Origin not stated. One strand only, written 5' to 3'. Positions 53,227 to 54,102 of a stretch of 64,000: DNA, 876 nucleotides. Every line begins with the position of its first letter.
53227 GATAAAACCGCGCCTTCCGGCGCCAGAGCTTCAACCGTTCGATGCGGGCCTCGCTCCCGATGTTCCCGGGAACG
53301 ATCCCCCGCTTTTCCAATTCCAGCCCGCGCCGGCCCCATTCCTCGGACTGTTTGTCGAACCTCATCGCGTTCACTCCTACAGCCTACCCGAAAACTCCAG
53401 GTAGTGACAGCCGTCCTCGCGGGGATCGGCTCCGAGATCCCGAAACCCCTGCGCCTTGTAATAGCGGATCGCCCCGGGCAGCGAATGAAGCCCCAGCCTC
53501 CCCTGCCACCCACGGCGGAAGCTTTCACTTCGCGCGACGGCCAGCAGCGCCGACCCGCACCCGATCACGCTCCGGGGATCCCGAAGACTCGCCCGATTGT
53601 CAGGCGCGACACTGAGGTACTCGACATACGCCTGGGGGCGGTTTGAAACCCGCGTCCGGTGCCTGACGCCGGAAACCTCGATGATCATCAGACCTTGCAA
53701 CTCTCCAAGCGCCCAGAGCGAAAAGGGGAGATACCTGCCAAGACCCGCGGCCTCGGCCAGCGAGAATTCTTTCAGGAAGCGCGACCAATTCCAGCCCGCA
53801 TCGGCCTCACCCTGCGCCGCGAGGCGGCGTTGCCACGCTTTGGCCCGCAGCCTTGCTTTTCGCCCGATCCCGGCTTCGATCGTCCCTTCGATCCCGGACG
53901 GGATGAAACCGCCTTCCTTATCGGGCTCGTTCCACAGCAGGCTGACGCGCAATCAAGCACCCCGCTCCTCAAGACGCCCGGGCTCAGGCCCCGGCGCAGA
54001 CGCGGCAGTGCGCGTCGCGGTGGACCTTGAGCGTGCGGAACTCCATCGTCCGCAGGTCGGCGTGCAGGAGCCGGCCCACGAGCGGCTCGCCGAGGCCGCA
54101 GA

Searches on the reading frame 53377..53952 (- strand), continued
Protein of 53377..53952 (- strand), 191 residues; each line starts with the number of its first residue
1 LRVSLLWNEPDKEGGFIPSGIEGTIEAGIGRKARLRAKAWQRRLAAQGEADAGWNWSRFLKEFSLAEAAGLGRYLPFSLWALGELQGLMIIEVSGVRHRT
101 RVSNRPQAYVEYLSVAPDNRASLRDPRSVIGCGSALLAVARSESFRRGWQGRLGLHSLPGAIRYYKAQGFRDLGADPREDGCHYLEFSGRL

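Call 63: get_annotated_region(hit=H17, flank=4000)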
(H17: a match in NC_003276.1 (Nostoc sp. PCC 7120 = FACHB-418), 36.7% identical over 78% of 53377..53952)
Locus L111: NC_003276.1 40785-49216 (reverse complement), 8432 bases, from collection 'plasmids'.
description: Nostoc sp. PCC 7120 = FACHB-418 plasmid pCC7120alpha, complete sequence
organism: Nostoc sp. PCC 7120 = FACHB-418 (NCBI taxid 103690)
taxonomy: Bacteria; Cyanobacteriota; Cyanophyceae; Nostocales; Nostocaceae; Nostoc; Nostoc sp. PCC 7120 = FACHB-418
host: -; source: -; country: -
typing (MOB-suite, as given by PLSDB): conjugative; relaxase MOBV; mating-pair formation MPF_T
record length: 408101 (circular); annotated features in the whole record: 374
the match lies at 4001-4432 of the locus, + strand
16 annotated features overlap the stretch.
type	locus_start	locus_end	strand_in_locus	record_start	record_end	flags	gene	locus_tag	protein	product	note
CDS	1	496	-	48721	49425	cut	-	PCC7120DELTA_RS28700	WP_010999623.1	hypothetical protein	-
CDS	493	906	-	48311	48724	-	-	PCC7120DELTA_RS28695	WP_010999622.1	hypothetical protein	-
CDS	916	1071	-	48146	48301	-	-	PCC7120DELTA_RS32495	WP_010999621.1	hypothetical protein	-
CDS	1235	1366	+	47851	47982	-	-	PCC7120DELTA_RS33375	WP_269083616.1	hypothetical protein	-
CDS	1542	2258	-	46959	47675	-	-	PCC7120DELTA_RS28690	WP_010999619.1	hypothetical protein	-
CDS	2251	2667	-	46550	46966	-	-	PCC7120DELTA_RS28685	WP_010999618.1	hypothetical protein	-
CDS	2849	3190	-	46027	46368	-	-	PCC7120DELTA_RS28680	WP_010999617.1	hypothetical protein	-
CDS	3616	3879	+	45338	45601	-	-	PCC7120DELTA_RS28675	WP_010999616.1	hypothetical protein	-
CDS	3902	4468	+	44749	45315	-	-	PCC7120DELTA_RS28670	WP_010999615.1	hypothetical protein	-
CDS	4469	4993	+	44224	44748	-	-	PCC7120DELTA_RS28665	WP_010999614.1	hypothetical protein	-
CDS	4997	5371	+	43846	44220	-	-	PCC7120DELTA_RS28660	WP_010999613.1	hypothetical protein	-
CDS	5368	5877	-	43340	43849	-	-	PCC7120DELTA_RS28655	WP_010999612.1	GNAT family N-acetyltransferase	-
CDS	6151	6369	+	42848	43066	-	-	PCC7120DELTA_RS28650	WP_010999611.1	hypothetical protein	-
CDS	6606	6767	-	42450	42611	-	-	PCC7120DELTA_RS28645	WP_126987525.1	CopG family transcriptional regulator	-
CDS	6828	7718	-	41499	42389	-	-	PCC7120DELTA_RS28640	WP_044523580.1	hypothetical protein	-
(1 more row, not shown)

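Call 64: get_annotated_region(hit=H20, flank=4000)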
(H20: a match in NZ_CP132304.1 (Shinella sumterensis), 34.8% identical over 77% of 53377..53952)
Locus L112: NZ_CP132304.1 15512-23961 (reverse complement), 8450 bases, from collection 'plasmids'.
description: Shinella sumterensis strain 1760953 plasmid unnamed2, complete sequence
organism: Shinella sumterensis (NCBI taxid 1967501)
taxonomy: Bacteria; Pseudomonadota; Alphaproteobacteria; Hyphomicrobiales; Rhizobiaceae; Shinella; Shinella sumterensis
host: -; source: Homo sapiens; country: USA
typing (MOB-suite, as given by PLSDB): conjugative; relaxase MOBQ; mating-pair formation MPF_T
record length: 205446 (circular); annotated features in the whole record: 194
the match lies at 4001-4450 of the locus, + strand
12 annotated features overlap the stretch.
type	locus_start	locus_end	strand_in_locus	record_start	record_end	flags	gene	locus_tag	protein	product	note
CDS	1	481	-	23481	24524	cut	-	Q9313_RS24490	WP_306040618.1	hypothetical protein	-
CDS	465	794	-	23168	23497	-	-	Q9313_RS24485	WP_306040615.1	hypothetical protein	-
CDS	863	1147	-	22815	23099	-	-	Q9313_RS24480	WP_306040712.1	DUF6527 family protein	-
CDS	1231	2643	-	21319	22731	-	-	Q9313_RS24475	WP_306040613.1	ThiF family adenylyltransferase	-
CDS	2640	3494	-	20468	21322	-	-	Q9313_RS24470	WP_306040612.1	multiubiquitin domain-containing protein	-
CDS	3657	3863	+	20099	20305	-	-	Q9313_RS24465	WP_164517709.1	transcriptional regulator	-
CDS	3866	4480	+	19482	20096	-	-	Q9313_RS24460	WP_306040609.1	GNAT family N-acetyltransferase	-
CDS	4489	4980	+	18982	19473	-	-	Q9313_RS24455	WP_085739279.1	helix-turn-helix transcriptional regulator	-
CDS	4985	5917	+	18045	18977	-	-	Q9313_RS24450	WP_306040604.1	ImmA/IrrE family metallo-endopeptidase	-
CDS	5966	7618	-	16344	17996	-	-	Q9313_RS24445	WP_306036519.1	IS66 family transposase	-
CDS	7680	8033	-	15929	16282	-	tnpB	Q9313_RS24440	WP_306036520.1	IS66 family insertion sequence element accessory protein TnpB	-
CDS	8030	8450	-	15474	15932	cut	-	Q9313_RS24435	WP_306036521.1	transposase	GO:0006313 - DNA transposition [Evidence IEA]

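Call 65: get_annotated_region(hit=H13, flank=4000)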
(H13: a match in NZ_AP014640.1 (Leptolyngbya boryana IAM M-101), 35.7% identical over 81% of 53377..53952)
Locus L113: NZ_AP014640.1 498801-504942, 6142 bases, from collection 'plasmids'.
description: Leptolyngbya boryana IAM M-101 plasmid pLBX
organism: Leptolyngbya boryana IAM M-101 (NCBI taxid 411966)
taxonomy: Bacteria; Cyanobacteriota; Cyanophyceae; Leptolyngbyales; Leptolyngbyaceae; Leptolyngbya; Leptolyngbya boryana; Leptolyngbya boryana IAM M-101
host: -; source: -; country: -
typing (MOB-suite, as given by PLSDB): non-mobilizable
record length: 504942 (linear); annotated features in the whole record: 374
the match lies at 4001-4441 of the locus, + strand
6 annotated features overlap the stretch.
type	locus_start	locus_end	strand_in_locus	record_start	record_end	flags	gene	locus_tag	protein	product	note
CDS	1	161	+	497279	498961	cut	-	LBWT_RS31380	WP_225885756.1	reverse transcriptase domain-containing protein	-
CDS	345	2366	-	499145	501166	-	-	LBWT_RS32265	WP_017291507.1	pentapeptide repeat-containing protein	-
CDS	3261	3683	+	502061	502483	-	-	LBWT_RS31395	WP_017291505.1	helix-turn-helix domain-containing protein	-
CDS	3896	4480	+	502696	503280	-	-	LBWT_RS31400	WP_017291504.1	hypothetical protein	-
CDS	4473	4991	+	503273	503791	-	-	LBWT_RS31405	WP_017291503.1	hypothetical protein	-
CDS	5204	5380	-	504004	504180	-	-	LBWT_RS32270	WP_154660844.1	hypothetical protein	-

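Call 76: search_protein_families(library=pfam, proteins=[L111:4469-4990:+, L112:4489-4977:+, L113:4473-4988:+, L111:3616-3876:+, L112:3657-3860:+, L113:3261-3680:+, L082:1243-1776:+, L108:1177-1710:+, L111:4997-5368:+], max_evalue=0.05)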
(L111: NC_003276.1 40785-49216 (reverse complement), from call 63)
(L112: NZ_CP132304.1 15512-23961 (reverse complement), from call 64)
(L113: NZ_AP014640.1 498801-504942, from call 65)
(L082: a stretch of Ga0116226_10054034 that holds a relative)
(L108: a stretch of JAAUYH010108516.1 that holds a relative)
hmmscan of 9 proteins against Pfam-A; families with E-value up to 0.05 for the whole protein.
L111:4469-4990:+ (174 aa): 1 family
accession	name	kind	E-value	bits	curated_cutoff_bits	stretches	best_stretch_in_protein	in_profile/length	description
PF13646.12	HEAT_2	-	0.028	15.2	27.7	0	89-154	26-83/88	HEAT repeats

L112:4489-4977:+ (163 aa): 7 families
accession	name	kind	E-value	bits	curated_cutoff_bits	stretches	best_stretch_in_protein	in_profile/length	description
PF12844.13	HTH_19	-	5.4e-09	36.3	30.2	1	54-115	1-61/64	Helix-turn-helix domain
PF13560.12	HTH_31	-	1.1e-08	35.7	27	1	52-109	1-58/64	Helix-turn-helix domain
PF01381.28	HTH_3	-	1.5e-05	25.3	23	1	60-109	4-52/55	Helix-turn-helix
PF12840.13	HTH_20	-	0.003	17.9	27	0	46-79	2-32/51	Helix-turn-helix domain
PF04545.22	Sigma70_r4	-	0.011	15.7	24.1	1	59-89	14-44/50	Sigma-70, region 4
PF13413.12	HTH_25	-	0.015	15.6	24.6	1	60-89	5-34/62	Helix-turn-helix domain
PF24250.1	HVO_2718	-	0.017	15.3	30.3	1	52-90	111-149/173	Transcription regulator HVO_2718-like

L113:4473-4988:+ (172 aa): 1 family
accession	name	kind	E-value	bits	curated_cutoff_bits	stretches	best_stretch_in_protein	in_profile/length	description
PF09209.16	CecR_C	-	0.036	14.5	24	0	124-166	45-87/125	HTH-type transcriptional dual regulator CecR, C-terminal domain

L111:3616-3876:+ (87 aa): 1 family
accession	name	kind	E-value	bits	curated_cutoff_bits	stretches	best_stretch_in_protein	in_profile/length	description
PF13808.11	DDE_Tnp_1_assoc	-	0.024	15.1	32.3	1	15-65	25-76/88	DDE_Tnp_1-associated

L112:3657-3860:+ (68 aa): 2 families
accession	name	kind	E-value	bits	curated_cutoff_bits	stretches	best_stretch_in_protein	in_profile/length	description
PF01402.27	RHH_1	-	0.0041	17.5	20.5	1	7-39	4-36/39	Ribbon-helix-helix protein, copG family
PF19839.5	RHH_9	-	0.0058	16.9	23.4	1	12-41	15-44/65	Ribbon-helix-helix protein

L113:3261-3680:+ (140 aa): 5 families
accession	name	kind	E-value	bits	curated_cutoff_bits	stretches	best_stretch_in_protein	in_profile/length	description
PF13551.12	HTH_29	-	2.8e-05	24.6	28.1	1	18-61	16-60/64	Winged helix-turn helix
PF13565.12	HTH_32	-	0.00029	21.7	33.7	1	31-112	2-73/73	Homeodomain-like domain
PF13518.12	HTH_28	-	0.0019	18.7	25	1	18-52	16-50/52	Helix-turn-helix domain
PF13384.12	HTH_23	-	0.002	18.3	24.6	1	18-46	21-49/50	Homeodomain-like domain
PF13545.12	HTH_Crp_2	-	0.036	14.5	27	0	17-43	25-51/70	Crp-like helix-turn-helix domain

L082:1243-1776:+ (178 aa): 0 families

L108:1177-1710:+ (178 aa): 0 families

L111:4997-5368:+ (124 aa): 0 families

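Call 85: search_solved_structures(query=A1, max_evalue=0.01)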
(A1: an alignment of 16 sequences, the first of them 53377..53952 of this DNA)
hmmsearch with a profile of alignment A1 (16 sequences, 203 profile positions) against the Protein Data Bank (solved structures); distinct sequences matched with E-value up to 0.01: 0.
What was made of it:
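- Closest known: GNAT/RHH. Different: No sequence match to solved GNAT toxins (call 85).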

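Call 96: find_encoding_contigs(protein=P0003, flank=5000, max_places=3)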
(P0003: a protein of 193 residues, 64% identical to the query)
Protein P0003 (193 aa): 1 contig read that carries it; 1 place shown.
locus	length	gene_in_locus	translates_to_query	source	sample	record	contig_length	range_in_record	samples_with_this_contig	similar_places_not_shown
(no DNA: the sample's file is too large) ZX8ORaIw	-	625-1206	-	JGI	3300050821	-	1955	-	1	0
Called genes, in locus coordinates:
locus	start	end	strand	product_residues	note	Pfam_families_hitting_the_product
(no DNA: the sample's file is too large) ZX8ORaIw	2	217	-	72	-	?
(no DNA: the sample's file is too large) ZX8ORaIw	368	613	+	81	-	-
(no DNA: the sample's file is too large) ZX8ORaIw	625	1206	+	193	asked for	-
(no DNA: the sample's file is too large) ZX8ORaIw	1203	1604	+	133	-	-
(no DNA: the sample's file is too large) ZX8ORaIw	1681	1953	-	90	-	?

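Call 99: search_protein_families(library=phrogs, proteins=[window:53377-53952:-], max_evalue=0.01)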
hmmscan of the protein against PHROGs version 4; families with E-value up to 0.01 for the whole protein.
window:53377-53952:- (191 aa): 0 families

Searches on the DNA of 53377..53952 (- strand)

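Call 91: search_dna_similar(query=L108:104-320:+, collection=plasmids, mode=distant, max_rows=10)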
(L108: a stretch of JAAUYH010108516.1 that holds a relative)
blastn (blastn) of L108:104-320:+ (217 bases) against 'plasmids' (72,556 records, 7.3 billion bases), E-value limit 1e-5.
No match.

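Call 92: search_dna_similar(query=L082:560-630:+, collection=plasmids, mode=distant, max_rows=10, max_evalue=0.01)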
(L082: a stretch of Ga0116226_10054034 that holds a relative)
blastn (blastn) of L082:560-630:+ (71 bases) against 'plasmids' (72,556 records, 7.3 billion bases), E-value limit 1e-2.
No match.
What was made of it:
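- Tried and rejected: They have no match in the plasmid collection, so whether they are dispersed repeats stays open (calls 91, 92).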
